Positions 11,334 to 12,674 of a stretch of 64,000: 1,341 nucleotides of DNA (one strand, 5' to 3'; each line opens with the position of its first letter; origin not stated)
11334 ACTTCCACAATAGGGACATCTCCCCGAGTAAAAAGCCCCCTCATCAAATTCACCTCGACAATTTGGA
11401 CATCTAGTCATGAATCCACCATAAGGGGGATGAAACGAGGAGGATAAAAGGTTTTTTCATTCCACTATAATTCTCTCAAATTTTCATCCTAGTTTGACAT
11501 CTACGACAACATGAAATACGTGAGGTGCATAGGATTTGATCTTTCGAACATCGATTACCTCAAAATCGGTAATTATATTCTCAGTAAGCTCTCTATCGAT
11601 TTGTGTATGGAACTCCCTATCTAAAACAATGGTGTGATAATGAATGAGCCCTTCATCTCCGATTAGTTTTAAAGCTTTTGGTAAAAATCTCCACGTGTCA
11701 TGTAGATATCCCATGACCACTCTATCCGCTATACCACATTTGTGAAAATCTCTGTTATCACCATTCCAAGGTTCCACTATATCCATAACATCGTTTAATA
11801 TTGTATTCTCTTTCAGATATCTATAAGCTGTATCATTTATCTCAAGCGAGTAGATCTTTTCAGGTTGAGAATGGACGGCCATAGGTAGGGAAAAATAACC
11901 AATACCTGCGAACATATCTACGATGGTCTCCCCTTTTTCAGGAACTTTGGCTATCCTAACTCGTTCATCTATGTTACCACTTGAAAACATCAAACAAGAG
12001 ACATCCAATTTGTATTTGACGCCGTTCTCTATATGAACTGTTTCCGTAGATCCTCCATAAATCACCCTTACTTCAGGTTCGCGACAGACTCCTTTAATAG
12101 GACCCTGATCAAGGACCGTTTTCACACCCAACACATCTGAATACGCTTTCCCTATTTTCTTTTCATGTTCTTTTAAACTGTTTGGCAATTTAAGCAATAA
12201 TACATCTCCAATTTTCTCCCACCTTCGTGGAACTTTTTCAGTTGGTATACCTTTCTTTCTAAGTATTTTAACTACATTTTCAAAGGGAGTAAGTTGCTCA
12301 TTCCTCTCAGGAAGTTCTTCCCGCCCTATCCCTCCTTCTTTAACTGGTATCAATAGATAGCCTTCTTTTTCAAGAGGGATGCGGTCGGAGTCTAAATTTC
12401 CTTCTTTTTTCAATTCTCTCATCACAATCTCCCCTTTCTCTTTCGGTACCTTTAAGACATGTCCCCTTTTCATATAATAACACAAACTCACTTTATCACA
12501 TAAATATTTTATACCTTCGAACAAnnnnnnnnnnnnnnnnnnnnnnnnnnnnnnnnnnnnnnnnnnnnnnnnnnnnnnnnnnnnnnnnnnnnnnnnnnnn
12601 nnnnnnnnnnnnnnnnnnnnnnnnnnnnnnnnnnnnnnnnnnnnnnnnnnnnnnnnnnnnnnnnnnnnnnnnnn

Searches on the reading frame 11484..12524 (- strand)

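Call 7: search_protein_families(library=pfam, proteins=[window:11484-12524:-])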
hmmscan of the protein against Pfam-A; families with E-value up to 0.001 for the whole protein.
window:11484-12524:- (346 aa): 3 families
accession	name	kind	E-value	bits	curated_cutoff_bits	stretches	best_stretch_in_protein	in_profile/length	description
PF02475.24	TRM5-TYW2_MTfase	-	1.4e-54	184.9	28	1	162-307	1-146/164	TRM5/TYW2 methyltransferase domain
PF25133.1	TYW2_N_2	-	4.9e-19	68.7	27.7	1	92-159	8-78/79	TYW2 N-terminal domain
PF18093.7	Trm5_N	-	7.5e-07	29.3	22.7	1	24-63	2-41/47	tRNA methyltransferase 5 N-terminal domain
